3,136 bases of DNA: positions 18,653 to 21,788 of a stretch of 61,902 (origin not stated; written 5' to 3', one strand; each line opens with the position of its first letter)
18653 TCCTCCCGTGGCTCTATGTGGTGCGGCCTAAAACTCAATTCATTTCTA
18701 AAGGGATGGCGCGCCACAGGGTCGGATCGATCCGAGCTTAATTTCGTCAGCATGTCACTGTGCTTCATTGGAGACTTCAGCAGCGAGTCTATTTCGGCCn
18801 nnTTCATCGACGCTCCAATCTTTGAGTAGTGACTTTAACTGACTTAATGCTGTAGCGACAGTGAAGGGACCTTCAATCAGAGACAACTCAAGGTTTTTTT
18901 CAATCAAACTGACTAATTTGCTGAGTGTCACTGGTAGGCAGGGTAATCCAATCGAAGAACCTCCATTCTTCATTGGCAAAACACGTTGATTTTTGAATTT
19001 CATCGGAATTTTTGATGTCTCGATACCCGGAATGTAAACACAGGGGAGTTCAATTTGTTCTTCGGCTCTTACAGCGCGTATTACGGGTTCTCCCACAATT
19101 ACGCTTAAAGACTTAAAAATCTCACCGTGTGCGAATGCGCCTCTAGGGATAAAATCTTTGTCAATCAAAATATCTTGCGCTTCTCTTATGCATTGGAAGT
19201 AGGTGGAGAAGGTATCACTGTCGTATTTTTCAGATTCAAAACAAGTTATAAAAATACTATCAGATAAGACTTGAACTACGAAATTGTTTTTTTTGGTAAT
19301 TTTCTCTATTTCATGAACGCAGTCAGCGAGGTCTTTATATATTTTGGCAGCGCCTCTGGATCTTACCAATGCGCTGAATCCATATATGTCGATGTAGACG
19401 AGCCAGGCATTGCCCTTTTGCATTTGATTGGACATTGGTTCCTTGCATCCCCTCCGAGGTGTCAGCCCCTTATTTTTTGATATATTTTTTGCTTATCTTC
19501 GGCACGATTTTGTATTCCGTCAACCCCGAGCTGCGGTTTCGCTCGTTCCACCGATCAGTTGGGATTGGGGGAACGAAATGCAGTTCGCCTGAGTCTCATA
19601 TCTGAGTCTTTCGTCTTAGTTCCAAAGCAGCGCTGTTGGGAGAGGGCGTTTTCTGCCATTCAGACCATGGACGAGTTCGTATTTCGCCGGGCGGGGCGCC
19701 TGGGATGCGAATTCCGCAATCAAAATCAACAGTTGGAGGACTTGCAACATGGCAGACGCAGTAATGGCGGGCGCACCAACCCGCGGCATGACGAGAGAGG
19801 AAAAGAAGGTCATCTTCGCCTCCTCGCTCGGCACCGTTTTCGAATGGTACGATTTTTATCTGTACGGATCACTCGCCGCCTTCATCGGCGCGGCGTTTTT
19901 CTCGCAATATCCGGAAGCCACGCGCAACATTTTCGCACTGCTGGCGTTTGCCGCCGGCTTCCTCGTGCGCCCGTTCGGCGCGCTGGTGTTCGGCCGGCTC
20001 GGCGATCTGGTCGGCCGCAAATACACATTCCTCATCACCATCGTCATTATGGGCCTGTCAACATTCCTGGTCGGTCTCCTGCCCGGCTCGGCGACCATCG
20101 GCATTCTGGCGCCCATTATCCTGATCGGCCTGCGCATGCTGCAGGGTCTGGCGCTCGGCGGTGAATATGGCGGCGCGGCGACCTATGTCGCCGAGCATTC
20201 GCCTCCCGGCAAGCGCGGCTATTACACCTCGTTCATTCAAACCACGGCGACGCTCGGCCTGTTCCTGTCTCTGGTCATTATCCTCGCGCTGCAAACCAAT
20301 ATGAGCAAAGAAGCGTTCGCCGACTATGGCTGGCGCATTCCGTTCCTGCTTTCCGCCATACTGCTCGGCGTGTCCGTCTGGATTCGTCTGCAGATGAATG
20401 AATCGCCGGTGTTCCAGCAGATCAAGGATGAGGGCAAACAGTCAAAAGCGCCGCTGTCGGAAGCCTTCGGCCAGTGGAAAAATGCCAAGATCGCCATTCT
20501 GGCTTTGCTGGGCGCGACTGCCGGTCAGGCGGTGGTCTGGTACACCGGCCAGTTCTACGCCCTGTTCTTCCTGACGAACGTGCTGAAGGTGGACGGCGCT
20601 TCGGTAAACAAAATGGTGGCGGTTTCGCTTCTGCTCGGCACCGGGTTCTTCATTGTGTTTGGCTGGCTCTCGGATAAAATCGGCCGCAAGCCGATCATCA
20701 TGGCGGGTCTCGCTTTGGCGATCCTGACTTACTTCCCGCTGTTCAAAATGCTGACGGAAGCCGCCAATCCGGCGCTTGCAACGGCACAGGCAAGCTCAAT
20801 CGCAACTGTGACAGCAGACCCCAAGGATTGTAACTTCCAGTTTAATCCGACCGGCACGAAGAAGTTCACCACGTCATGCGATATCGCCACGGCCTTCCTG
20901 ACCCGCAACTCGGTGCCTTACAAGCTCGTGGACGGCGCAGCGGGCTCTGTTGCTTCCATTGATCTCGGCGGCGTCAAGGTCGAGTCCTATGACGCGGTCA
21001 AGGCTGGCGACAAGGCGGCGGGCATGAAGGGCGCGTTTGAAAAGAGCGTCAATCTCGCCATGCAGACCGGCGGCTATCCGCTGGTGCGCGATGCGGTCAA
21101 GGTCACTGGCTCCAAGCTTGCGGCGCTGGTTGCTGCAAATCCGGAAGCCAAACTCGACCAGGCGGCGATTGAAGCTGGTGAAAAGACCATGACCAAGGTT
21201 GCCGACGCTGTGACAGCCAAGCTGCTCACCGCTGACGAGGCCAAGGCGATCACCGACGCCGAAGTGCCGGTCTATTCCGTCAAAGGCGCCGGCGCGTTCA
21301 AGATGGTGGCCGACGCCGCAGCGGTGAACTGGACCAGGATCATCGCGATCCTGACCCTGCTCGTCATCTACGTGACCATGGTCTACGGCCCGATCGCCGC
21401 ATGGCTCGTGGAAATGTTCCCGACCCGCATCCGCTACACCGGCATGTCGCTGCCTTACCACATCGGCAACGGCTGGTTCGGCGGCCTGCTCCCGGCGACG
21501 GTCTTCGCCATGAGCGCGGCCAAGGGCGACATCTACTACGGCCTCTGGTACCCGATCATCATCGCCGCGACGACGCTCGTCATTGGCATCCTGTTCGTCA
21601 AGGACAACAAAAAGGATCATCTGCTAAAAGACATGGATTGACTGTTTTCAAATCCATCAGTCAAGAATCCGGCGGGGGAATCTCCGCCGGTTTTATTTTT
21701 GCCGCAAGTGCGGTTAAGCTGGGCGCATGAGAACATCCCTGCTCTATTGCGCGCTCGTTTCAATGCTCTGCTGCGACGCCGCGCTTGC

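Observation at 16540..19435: Candidate undescribed two-gene system: minimal cyclase-like protein coupled to a 755-aa ORC/STAND-like NTPase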

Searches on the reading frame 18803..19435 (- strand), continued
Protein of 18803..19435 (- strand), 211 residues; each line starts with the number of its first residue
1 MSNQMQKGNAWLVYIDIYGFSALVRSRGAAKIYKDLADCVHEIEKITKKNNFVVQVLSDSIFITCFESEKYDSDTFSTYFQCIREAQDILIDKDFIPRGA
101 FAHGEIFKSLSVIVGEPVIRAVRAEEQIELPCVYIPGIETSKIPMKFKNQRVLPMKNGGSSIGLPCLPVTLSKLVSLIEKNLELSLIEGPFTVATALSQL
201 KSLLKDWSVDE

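Call 73: search_protein_families(library=pfam, alignment_id=A3, max_evalue=1)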
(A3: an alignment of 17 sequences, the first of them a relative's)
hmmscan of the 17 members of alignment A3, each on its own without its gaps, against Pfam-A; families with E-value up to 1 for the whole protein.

A. member 1, P0001 (211 aa): 0 families

B. families by the number of members that match (of 17 scanned): 8 families
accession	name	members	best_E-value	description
PF01540.21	Lipoprotein_7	1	0.011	Adhesin lipoprotein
PF15651.11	Tox-SGS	1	0.051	Salivary glad secreted protein domain toxin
PF00211.25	Guanylate_cyc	1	0.14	Adenylate and Guanylate cyclase catalytic domain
PF03721.20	UDPG_MGDP_dh_N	1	0.14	UDP-glucose/GDP-mannose dehydrogenase family, NAD binding domain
PF25209.1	Phage_capsid_4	1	0.17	Phage capsid protein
PF24878.1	YkcB_C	1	0.2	Putative mannosyltransferase YkcB-like, C-terminal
PF15708.10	PRR20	1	0.22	Proline-rich protein family 20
PF18291.6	HU-HIG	1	0.3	HU domain fused to wHTH, Ig, or Glycine-rich motif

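Call 81: find_related_loci(query=A3, collection=viral_contigs, flank=6000)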
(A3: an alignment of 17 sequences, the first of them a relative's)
Query A3 (211 aa) in viral_contigs; peptide patterns used: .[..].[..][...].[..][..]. (x = any residue, [..] = any of these).
17 stretches matched a pattern, but none encodes a relative of the query by tblastn (E <= 1e-3).

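Call 89: search_protein_families(library=pfam, proteins=[L014:5531-5884:+, L011:7020-7580:+], max_evalue=0.001)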
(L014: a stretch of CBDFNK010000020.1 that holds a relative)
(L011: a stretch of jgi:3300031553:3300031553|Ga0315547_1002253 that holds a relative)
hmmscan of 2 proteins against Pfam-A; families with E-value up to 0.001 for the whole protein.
L014:5531-5884:+ (118 aa): 0 families

L011:7020-7580:+ (187 aa): 0 families

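Call 95: list_cluster_members(proteins=[P0020, L010:8662-11094:+, P0006, P0027])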
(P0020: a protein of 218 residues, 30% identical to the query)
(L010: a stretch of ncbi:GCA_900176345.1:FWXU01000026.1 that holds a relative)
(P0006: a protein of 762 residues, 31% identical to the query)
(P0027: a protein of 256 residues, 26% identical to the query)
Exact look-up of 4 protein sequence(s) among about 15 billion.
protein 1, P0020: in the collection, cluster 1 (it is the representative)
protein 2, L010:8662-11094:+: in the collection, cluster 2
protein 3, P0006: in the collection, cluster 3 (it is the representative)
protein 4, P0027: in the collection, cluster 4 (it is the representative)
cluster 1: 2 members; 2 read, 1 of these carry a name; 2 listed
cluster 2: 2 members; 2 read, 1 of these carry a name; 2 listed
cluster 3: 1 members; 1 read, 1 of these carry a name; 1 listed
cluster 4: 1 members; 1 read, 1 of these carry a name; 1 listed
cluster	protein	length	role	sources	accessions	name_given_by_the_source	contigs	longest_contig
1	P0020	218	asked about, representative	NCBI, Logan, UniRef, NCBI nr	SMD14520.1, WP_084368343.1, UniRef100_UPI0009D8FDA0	hypothetical protein [Rhizobium sp. RU36D] | hypothetical protein n=1 Tax=Rhizobium sp. RU36D TaxID=1907415 RepID=UPI0009D8FDA0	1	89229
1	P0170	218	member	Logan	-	-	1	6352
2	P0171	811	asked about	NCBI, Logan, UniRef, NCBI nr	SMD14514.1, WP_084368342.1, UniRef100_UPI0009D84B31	hypothetical protein [Rhizobium sp. RU36D] | hypothetical protein n=1 Tax=Rhizobium sp. RU36D TaxID=1907415 RepID=UPI0009D84B31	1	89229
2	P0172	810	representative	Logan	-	-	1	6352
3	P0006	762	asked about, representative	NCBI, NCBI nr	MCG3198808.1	MAG: hypothetical protein GHCLOJNM_03315 [bacterium] | hypothetical protein [bacterium]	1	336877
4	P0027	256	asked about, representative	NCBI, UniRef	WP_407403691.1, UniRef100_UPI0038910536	hypothetical protein [Chryseobacterium sp.] | hypothetical protein n=1 Tax=Chryseobacterium sp. TaxID=1871047 RepID=UPI0038910536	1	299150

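Call 98: find_encoding_contigs(protein=P0027, flank=8000, max_places=2)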
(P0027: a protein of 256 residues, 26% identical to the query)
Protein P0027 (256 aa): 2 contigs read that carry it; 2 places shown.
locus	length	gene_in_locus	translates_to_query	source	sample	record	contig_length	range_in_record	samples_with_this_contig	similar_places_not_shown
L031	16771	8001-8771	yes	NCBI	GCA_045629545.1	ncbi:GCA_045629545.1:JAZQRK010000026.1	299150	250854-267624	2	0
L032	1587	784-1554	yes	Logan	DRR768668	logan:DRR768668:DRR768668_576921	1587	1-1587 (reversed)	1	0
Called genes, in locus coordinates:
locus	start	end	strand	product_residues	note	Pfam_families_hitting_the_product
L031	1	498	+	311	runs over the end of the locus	PF05138:PaaA_PaaC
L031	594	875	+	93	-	PF06243:PaaB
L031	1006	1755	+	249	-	PF05138:PaaA_PaaC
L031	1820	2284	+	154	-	PF01883:FeS_assembly_P, PF23451:Zn_ribbon_PaaD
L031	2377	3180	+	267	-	PF00378:ECH_1, PF16113:ECH_2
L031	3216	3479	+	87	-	PF05635:23S_rRNA_IVP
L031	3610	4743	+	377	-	PF02737:3HCDH_N, PF03446:NAD_binding_2 (faint), PF00725:3HCDH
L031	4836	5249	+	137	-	PF03061:4HBT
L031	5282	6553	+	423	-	PF00108:Thiolase_N, PF02803:Thiolase_C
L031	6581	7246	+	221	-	PF00132:Hexapep, PF25087:GMPPB_C (faint), PF14602:Hexapep_2 (faint), PF25084:LbH_EIF2B (weak), PF00132:Hexapep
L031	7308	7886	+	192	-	-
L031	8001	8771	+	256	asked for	-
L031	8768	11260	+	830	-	PF00171:Aldedh, PF01575:MaoC_dehydratas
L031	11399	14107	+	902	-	PF00176:SNF2-rel_dom (weak), PF00270:DEAD, PF04851:ResIII, PF13401:AAA_22 (weak)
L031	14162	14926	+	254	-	PF00378:ECH_1, PF16113:ECH_2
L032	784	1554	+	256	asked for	-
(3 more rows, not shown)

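Call 99: search_protein_families(library=phrogs, proteins=[window:18803-19435:-], max_evalue=0.1)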
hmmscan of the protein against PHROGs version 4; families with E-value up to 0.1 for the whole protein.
window:18803-19435:- (211 aa): 3 families
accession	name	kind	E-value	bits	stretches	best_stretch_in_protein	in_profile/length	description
phrog_23933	-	unknown function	1.4e-06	28.9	1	11-125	7-123/240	-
phrog_32889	-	unknown function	0.0016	19.4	1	13-39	17-42/52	-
phrog_13607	-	unknown function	0.017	16.1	1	35-134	124-212/239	-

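Call 101: search_dna_similar(query=window:18803-19435:-, collection=phages, mode=protein, max_evalue=5, max_rows=25)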
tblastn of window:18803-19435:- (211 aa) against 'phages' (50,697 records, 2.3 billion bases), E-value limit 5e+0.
Records with a match: 5; places in all: 5; records where one place covers at least 80% of the query: 0.
Best place of each record, by identity: <60% 5.
By first word of the organism name: Acinetobacter 3; Xanthomonas 2.
By host as written in the record: Xanthomonas campestris 2; Acinetobacter baumannii AB5075 1; Acinetobacter baumannii TV2199 1; Acinetobacter baumannii 1.
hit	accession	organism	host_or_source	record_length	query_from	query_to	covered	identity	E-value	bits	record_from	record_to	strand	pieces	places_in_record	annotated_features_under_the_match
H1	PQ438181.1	Acinetobacter phage Mystique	Acinetobacter baumannii AB5075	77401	163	209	22%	38.3%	2e+0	35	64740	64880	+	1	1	putative major head protein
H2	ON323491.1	Acinetobacter phage vB_AbaS_TCUP2199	Acinetobacter baumannii TV2199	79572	163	209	22%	38.3%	2e+0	35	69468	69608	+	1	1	hypothetical protein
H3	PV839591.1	Acinetobacter phage fJoAci01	Acinetobacter baumannii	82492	163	209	22%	38.3%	2e+0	35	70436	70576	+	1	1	major head protein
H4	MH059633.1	Xanthomonas phage Carpasina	Xanthomonas campestris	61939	121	169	23%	36.4%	1e+0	36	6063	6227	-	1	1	hypothetical protein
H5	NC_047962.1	Xanthomonas phage Carpasina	Xanthomonas campestris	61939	121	169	23%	36.4%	1e+0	36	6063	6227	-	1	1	minor head protein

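Call 103: fold_search(model_id=the predicted structure, library=viral)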
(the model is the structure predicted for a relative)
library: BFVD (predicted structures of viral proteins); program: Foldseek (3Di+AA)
matches with E <= 10: 744; with E <= 0.001: 4
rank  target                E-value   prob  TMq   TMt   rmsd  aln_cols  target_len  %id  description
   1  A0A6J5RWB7            2.0e-07  1.00  0.51  0.20  11.5       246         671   15  COG4252 Predicted transmembrane sensor domain [uncultured Caudovirales phage]
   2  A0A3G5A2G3            5.2e-07  1.00  0.57  0.32   4.3       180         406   14  Response regulator [Harvfovirus sp.]
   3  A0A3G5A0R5            6.2e-05  1.00  0.54  0.26   5.1       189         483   10  Guanylate cyclase domain-containing protein [Faunusvirus sp.]
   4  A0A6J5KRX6            6.4e-04  1.00  0.52  0.40   9.8       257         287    8  Guanylate cyclase domain-containing protein [uncultured Caudovirales phage]
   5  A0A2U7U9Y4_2          3.6e-03  1.00  0.47  0.10   5.0       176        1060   12  Serine/threonine protein kinase [Pandoravirus quercus]
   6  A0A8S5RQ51            5.9e-03  1.00  0.41  0.21   4.9       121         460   12  GGDEF protein (Fragment) [virus sp. ctr1v16]
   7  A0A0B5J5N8            6.6e-03  0.99  0.42  0.21  12.0       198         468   13  Guanylate cyclase domain-containing protein [Pandoravirus inopinatum]
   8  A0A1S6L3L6            7.4e-03  0.97  0.31  0.41   7.4       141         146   11  Uncharacterized protein [Erwinia phage vB_EamM_Yoloswag]
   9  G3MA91                1.3e-02  0.99  0.33  0.29   6.4       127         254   14  Gp350 [Bacillus phage G]
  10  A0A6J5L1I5            1.3e-02  0.69  0.34  0.22  23.0       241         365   13  Uncharacterized protein [uncultured Caudovirales phage]
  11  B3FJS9                1.6e-02  0.20  0.16  0.14  14.3       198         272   10  Uncharacterized protein [Pseudomonas phage 201phi2-1]
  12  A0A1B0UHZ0            2.1e-02  0.82  0.26  0.36   5.9       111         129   14  E4 ORF2 [Bat mastadenovirus WIV13]
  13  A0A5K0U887            3.3e-02  0.80  0.25  0.14   6.9       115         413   11  Uncharacterized protein [Yasminevirus sp. GU-2018]
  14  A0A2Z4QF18            3.5e-02  0.85  0.31  0.43   6.3       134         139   11  Uncharacterized protein [Erwinia phage vB_EamM_Alexandra]
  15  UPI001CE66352         3.7e-02  0.85  0.28  0.40   7.9       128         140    8  (no name look-up for this kind of identifier)
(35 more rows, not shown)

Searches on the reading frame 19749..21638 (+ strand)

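Call 89: search_protein_families(library=pfam, proteins=[window:19749-21638:+], max_evalue=0.001)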
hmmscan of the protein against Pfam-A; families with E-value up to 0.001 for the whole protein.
window:19749-21638:+ (630 aa): 2 families
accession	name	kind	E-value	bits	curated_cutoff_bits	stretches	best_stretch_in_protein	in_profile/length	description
PF00083.30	Sugar_tr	-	7.9e-36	124.3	22.3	1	23-238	3-213/452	Sugar (and other) transporter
PF07690.21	MFS_1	-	1.2e-26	93.9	33.4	1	28-334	4-288/347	Major Facilitator Superfamily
